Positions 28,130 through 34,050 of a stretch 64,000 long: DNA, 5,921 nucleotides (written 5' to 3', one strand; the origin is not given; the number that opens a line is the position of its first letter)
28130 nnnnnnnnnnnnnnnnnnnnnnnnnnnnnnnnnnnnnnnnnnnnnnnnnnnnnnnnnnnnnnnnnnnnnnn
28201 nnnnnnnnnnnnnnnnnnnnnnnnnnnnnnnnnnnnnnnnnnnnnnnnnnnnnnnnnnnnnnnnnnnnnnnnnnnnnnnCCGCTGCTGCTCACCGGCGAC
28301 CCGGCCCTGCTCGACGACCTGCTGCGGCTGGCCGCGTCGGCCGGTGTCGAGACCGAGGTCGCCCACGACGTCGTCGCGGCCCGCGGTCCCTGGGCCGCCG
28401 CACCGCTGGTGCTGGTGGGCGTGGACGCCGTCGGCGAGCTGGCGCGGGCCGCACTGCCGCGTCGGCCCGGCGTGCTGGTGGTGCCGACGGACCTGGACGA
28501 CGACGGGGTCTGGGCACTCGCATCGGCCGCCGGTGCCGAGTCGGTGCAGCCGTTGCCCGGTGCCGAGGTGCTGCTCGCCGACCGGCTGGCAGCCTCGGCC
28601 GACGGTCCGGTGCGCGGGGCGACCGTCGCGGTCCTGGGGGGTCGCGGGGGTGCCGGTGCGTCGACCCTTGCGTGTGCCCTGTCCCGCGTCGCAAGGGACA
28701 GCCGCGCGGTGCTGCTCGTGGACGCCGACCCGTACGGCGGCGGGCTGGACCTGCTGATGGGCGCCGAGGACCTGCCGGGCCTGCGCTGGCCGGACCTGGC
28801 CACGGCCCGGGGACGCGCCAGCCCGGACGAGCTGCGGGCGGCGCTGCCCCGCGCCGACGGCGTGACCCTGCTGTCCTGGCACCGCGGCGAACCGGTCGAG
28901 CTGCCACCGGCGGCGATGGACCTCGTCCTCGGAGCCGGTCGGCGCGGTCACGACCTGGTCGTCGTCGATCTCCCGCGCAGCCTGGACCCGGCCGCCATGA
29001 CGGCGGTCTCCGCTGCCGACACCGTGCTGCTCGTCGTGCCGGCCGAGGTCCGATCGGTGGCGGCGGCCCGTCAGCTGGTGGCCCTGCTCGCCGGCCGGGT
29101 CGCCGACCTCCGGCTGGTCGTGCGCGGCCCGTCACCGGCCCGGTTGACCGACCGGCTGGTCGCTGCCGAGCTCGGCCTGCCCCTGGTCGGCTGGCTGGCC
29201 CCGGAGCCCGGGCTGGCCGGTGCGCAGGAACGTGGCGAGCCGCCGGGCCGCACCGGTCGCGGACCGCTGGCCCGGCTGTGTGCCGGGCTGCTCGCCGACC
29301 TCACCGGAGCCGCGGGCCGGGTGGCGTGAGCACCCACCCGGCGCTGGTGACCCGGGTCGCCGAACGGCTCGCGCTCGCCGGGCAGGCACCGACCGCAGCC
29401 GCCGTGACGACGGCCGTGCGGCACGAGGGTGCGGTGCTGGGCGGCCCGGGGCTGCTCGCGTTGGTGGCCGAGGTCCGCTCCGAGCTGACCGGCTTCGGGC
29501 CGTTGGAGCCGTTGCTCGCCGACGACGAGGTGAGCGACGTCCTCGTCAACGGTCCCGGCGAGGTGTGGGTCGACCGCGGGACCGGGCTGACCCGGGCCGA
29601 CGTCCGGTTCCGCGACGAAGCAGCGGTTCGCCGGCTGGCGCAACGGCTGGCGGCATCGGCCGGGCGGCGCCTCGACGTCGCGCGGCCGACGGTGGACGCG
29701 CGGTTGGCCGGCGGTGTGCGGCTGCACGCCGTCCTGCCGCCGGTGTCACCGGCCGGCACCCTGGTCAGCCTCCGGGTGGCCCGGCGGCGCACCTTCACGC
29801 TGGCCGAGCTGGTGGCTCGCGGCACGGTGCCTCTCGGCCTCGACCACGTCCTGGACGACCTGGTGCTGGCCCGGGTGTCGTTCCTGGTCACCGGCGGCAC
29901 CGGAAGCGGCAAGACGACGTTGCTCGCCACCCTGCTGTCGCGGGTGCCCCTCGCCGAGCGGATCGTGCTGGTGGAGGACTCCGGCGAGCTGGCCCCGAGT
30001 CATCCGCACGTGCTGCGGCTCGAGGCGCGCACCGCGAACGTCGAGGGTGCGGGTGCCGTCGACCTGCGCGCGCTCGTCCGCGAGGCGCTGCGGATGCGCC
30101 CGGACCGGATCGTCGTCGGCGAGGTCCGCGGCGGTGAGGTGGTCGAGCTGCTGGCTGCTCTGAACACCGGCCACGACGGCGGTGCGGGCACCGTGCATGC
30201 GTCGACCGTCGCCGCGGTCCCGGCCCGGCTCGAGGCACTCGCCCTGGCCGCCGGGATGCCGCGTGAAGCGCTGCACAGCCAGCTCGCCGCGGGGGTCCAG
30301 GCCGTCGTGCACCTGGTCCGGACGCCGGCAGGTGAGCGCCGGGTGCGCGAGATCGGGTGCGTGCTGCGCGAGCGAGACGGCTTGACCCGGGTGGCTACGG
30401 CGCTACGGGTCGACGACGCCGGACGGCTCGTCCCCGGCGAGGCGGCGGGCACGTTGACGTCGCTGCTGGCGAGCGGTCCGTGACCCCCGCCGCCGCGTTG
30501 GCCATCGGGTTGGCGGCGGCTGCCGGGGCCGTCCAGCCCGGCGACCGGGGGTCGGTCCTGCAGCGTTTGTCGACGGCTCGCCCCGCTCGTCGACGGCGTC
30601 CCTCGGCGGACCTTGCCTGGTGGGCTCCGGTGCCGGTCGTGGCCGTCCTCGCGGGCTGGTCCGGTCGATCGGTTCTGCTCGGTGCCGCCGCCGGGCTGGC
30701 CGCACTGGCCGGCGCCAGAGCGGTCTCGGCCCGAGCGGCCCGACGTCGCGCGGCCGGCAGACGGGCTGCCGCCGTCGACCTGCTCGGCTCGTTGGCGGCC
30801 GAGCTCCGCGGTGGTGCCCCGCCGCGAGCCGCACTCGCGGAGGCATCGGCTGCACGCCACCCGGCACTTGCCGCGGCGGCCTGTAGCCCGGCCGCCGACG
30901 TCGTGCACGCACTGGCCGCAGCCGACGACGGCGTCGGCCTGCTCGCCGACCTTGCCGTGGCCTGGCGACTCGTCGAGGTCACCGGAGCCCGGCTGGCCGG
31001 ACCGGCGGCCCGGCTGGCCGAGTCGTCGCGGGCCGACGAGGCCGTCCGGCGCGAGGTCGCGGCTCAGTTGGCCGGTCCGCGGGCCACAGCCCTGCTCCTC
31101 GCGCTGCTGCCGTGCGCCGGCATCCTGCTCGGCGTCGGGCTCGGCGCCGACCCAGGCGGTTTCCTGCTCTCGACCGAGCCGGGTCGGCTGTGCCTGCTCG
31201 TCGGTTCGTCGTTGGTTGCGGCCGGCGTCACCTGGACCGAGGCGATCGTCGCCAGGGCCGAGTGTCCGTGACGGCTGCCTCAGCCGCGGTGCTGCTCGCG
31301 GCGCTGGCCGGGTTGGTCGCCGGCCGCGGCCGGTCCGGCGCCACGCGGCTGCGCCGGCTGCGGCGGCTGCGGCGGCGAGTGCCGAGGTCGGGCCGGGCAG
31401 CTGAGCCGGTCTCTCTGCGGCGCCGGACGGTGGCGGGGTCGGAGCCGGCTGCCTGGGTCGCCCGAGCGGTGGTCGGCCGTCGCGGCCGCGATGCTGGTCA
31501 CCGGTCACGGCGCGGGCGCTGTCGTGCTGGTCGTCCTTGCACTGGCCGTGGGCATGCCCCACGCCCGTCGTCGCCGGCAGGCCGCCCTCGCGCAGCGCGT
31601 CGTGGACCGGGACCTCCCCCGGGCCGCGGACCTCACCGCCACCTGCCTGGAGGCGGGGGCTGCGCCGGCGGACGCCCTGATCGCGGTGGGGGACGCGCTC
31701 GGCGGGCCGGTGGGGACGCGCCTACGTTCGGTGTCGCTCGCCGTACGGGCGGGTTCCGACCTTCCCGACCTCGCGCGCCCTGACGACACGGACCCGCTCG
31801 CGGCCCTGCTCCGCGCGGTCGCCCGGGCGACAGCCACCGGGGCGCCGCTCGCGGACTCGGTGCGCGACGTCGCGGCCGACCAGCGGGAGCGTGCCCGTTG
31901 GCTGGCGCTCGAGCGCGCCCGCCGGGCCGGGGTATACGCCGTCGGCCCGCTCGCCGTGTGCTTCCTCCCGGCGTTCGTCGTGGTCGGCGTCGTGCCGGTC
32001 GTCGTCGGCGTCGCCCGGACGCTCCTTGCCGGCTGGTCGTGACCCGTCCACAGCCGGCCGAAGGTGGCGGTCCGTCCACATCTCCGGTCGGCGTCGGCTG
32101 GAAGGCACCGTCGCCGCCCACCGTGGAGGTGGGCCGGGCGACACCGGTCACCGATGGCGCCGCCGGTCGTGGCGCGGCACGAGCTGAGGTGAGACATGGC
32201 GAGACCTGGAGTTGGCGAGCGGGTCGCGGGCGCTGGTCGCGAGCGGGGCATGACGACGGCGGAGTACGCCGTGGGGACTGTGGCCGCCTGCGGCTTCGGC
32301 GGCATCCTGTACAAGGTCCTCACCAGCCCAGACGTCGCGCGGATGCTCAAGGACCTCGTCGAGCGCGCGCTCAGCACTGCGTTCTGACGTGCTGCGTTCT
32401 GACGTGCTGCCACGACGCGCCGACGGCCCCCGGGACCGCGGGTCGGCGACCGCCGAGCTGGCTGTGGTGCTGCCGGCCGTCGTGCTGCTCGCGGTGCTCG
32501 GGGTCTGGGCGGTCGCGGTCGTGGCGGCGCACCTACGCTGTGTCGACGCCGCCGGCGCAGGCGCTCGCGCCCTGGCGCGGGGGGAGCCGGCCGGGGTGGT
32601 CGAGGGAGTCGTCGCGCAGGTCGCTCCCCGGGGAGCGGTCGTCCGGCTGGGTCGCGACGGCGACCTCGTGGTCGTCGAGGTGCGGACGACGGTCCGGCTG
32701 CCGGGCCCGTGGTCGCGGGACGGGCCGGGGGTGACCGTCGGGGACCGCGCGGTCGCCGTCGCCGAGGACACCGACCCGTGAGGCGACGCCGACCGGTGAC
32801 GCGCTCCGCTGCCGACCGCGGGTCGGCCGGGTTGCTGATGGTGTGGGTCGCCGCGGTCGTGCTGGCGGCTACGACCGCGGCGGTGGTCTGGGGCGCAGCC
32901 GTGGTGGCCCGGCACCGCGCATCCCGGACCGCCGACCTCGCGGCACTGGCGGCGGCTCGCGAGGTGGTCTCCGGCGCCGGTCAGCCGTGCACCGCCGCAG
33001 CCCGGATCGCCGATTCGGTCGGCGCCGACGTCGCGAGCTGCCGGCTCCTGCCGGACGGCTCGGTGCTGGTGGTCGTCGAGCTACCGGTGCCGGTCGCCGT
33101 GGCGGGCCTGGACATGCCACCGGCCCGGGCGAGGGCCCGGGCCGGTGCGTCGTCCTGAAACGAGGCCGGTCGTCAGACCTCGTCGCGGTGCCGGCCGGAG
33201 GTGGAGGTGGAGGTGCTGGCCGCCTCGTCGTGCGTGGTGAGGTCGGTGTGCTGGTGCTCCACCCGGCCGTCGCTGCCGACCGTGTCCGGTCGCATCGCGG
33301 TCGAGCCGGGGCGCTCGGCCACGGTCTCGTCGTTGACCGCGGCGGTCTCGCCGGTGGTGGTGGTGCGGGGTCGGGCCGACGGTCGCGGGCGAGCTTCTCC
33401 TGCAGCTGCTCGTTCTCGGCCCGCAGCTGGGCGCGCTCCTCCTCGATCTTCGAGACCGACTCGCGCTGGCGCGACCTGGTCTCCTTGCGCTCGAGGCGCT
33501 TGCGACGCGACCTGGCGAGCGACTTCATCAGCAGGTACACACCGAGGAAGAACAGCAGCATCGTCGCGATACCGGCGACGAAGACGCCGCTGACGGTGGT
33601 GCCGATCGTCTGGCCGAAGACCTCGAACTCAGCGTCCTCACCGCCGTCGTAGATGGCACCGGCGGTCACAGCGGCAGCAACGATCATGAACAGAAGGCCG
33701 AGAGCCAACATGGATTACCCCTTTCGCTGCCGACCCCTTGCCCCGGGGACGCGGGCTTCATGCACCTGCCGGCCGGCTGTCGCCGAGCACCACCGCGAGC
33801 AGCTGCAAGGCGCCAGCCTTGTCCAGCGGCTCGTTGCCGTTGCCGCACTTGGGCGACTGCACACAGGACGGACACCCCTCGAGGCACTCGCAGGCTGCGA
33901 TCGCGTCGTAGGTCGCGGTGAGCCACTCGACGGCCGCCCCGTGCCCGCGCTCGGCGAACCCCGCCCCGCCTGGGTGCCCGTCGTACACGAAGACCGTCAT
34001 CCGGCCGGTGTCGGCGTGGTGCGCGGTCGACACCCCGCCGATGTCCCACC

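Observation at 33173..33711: Frameshift at a (CCA)4 / (GGT)4 run in a membrane coiled-coil protein downstream of the helicase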

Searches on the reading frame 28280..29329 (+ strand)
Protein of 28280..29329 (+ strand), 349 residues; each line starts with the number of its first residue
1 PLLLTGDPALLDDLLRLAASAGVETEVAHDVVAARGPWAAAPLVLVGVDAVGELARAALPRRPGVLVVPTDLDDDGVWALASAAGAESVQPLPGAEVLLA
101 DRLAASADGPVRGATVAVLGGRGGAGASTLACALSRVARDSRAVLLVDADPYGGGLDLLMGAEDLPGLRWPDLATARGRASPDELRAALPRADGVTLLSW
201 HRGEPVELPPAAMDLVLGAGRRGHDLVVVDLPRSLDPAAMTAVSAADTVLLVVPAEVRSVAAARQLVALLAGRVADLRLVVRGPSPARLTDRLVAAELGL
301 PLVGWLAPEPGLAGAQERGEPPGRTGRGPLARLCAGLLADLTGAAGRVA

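Call 49: search_protein_families(library=ncbifam, max_evalue=0.00001, proteins=[window:28280-29329:+])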
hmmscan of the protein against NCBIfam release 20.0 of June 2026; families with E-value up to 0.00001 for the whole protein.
window:28280-29329:+ (349 aa): 5 families
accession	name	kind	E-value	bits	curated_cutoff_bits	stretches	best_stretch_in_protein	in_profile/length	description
TIGR03815.1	CpaE_hom_Actino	equivalog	2.8e-105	352.2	154.45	1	4-341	1-340/340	septum site-determining protein Ssd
NF041546.1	ParA_partition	equivalog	9e-12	45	180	0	220-273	73-126/203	ParA family partition ATPase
TIGR03371.1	cellulose_yhjQ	equivalog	2.1e-11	43.8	157.85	1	115-274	3-168/246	cellulose biosynthesis protein BcsQ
TIGR01968.1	minD_bact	equivalog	4.4e-10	39.3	212.9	1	116-288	4-177/261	septum site-determining protein MinD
TIGR01969.1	minD_arch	subfamily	1.4e-08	34.2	201.75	0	224-266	109-151/251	cell division ATPase MinD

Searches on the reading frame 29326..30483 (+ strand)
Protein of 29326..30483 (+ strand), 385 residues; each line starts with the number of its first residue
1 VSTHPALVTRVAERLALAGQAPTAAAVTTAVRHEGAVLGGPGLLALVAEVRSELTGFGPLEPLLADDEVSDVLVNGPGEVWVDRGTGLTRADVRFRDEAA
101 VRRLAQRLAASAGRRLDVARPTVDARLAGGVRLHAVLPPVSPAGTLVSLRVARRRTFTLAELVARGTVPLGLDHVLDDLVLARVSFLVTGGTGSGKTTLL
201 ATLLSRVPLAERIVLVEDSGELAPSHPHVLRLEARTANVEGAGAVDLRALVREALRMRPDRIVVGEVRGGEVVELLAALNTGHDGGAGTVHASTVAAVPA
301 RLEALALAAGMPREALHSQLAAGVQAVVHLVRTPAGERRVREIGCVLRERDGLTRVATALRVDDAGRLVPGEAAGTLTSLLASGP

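Call 49: search_protein_families(library=ncbifam, max_evalue=0.00001, proteins=[window:29326-30483:+])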
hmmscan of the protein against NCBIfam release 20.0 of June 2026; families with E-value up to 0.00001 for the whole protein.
window:29326-30483:+ (385 aa): 17 families
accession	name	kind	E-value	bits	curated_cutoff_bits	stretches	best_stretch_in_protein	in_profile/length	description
TIGR03819.1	heli_sec_ATPase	hypoth_equivalog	3.6e-144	480.1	373.15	1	8-344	2-339/340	TadA family conjugal transfer-associated ATPase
TIGR02788.1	VirB11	equivalog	3.9e-56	190.3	249.95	2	176-343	137-306/308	P-type DNA transfer ATPase VirB11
TIGR02782.1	TrbB_P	equivalog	2.7e-53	181.2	304.55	1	63-346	17-293/303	P-type conjugative transfer ATPase TrbB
NF010475.0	PRK13900.1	equivalog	4.1e-43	147.7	389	2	176-343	153-322/333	type IV secretion system ATPase VirB11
NF010469.0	PRK13894.1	subfamily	6.7e-43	147.2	508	1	62-346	29-307/320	conjugal transfer ATPase TrbB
NF058587.1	archaellum_moto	equivalog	7.5e-39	133.9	550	1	50-302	140-393/527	archaellum flagellar ATPase motor FlaI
NF010407.0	PRK13833.1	subfamily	8.1e-36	124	499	1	64-347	26-301/323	conjugal transfer protein TrbB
NF010425.0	PRK13851.1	equivalog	3.2e-32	111.7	461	2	172-298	151-276/344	type IV secretion system protein VirB11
NF053672.1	bindosome_BasE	exception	3.1e-26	92.2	1000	1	92-305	178-391/512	bindosome assembly system ATPase subunit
TIGR01420.1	pilT_fam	subfamily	6.6e-15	55.2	319.1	1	170-341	108-278/343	PilT/PilU family type 4a pilus ATPase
NF041000.1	ATPase_ComGA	equivalog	1.1e-13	50.9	300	1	186-309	131-249/267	competence type IV pilus ATPase ComGA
NF007755.0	PRK10436.1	equivalog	3.7e-10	39.1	617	1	144-315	181-345/465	type II secretion system protein GspE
TIGR02525.1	plasmid_TraJ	equivalog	5.6e-10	38.7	368.3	1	186-342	152-310/372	plasmid transfer ATPase TraJ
TIGR02533.1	type_II_gspE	equivalog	2.1e-09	36.6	630.25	1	161-305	221-359/486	type II secretion system ATPase GspE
TIGR02524.1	dot_icm_DotB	equivalog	3.4e-08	33.1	463.3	1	186-302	137-256/358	Dot/Icm type IV secretion system ATPase DotB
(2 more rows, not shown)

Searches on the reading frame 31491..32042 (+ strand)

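Call 4: search_protein_families(library=pfam, max_evalue=0.1, proteins=[window:31491-32042:+])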
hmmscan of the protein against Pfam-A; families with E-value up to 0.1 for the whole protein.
window:31491-32042:+ (183 aa): 1 family
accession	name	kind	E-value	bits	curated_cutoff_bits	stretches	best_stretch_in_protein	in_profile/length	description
PF00482.28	T2SSF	-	4e-13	49.8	25.2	1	46-167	2-124/125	Type II secretion system (T2SS), protein F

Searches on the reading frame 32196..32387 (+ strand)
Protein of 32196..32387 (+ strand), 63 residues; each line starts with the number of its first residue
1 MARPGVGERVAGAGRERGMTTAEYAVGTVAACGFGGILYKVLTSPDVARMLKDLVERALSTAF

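Call 4: search_protein_families(library=pfam, max_evalue=0.1, proteins=[window:32196-32387:+])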
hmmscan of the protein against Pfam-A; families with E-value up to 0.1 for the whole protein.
window:32196-32387:+ (63 aa): 1 family
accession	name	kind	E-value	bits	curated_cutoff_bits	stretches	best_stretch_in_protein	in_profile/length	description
PF14029.11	DUF4244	-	3e-24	84.7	27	1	12-60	6-54/54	Protein of unknown function (DUF4244)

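Call 5: search_protein_families(library=ncbifam, max_evalue=0.1, proteins=[window:32196-32387:+])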
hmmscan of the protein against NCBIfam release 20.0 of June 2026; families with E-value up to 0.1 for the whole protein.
window:32196-32387:+ (63 aa): 0 families

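Call 23: find_encoding_contigs(protein=window:32196-32387:+, flank=2000, max_places=6)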
Protein window:32196-32387:+ (63 aa): no gene with exactly this product is on record in the collection.

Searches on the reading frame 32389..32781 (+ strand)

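Call 4: search_protein_families(library=pfam, max_evalue=0.1, proteins=[window:32389-32781:+])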
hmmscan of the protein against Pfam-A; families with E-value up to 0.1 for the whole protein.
window:32389-32781:+ (130 aa): 3 families
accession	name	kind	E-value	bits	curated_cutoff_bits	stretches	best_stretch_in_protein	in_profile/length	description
PF07811.17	TadE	-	2.3e-05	24.8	22.9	1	18-60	1-43/43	TadE-like protein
PF14029.11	DUF4244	-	0.024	14.5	27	1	10-37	4-31/54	Protein of unknown function (DUF4244)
PF14610.12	Psg1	-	0.08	13.2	30.1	0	15-50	148-183/186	Ykl077w/Psg1 (Pma1 Stabilization in Golgi)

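Call 5: search_protein_families(library=ncbifam, max_evalue=0.1, proteins=[window:32389-32781:+])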
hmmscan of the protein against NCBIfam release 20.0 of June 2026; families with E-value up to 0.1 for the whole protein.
window:32389-32781:+ (130 aa): 1 family
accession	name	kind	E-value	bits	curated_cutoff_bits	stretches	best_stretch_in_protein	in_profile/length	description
NF041390.1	TadE_Rv3655c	subfamily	1.6e-26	92.8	40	1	22-127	1-101/101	TadE family type IV pilus minor pilin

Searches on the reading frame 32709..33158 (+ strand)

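Call 4: search_protein_families(library=pfam, max_evalue=0.1, proteins=[window:32709-33158:+])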
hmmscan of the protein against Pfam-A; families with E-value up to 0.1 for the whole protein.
window:32709-33158:+ (149 aa): 2 families
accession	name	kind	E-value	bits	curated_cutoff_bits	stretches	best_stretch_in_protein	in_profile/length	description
PF13400.11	Tad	-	3.3e-07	30.9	22.3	1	38-84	1-46/47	Putative Flp pilus-assembly TadE/G-like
PF01262.27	AlaDh_PNT_C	-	0.022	14.6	23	1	58-110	1-56/214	Alanine dehydrogenase/PNT, C-terminal domain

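Call 5: search_protein_families(library=ncbifam, max_evalue=0.1, proteins=[window:32709-33158:+])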
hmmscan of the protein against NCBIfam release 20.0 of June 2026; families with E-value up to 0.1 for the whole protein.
window:32709-33158:+ (149 aa): 1 family
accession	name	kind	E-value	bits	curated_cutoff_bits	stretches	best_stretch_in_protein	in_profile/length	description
TIGR03816.1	tadE_like_DECH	hypoth_equivalog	1e-21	77.2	50.95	1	36-147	1-109/109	Rv3654c family TadE-like protein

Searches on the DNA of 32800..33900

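Call 46: search_rna_families(source=window, start=32800, end=33900, threshold=evalue, max_evalue=1)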
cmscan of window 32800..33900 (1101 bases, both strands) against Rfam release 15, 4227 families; matches with E-value up to 1: 4.
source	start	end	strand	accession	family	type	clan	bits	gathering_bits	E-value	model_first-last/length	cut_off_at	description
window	33074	33160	+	RF00970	mir-648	Gene; miRNA;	-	23.9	84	0.029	1-84/84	no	mir-648 microRNA precursor family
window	33574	33684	-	RF01059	mir-598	Gene; miRNA;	-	19.3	69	0.55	1-80/80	no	mir-598 microRNA precursor family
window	33630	33677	-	RF00223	IRES_Bip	Cis-reg; IRES;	-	12.3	40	0.3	1-263/263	no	bip internal ribosome entry site (IRES)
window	33553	33581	-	RF00223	IRES_Bip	Cis-reg; IRES;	-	11.4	40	0.6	1-263/263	no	bip internal ribosome entry site (IRES)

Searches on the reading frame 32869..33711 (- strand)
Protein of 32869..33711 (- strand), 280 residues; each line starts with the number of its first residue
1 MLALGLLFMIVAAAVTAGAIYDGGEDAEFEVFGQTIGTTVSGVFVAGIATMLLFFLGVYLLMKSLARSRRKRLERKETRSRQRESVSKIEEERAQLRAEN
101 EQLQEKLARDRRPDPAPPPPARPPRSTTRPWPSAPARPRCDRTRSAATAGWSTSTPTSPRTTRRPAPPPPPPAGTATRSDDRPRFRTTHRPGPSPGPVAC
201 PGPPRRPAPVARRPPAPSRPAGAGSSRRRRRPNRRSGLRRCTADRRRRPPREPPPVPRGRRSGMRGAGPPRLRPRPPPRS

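Call 4: search_protein_families(library=pfam, max_evalue=0.1, proteins=[window:32869-33711:-])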
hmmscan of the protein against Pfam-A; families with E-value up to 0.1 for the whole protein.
window:32869-33711:- (280 aa): 4 families
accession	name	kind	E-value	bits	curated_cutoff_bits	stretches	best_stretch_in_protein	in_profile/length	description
PF03706.18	LPG_synthase_TM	-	0.01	15.7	33.4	1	9-92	122-197/302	Lysylphosphatidylglycerol synthase TM region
PF09534.15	Trp_oprn_chp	-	0.015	15.6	29.6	1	11-90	84-164/180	Tryptophan-associated transmembrane protein (Trp_oprn_chp)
PF24432.1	DUF7555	-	0.038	14.4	28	1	48-98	37-90/133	Family of unknown function (DUF7555)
PF03824.22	NicO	-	0.053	13.3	27.7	1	10-91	56-136/287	High-affinity nickel-transport protein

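Call 5: search_protein_families(library=ncbifam, max_evalue=0.1, proteins=[window:32869-33711:-])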
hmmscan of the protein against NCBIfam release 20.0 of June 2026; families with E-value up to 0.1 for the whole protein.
window:32869-33711:- (280 aa): 3 families
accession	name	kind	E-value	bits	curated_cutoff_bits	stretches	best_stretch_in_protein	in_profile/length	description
TIGR02840.1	spore_YtaF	equivalog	0.0051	16.3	149.6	1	32-82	50-100/206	sporulation membrane protein YtaF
NF052500.1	NicTportNicT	equivalog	0.03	13.6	450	1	8-77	102-167/340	Nickel transporter NicT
TIGR00802.1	nico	subfamily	0.05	13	333.05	1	10-83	54-126/281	HoxN/HupN/NixA family nickel/cobalt transporter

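Call 8: find_encoding_contigs(protein=window:32869-33711:-, flank=3000, max_places=6)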
Protein window:32869-33711:- (280 aa): no gene with exactly this product is on record in the collection.
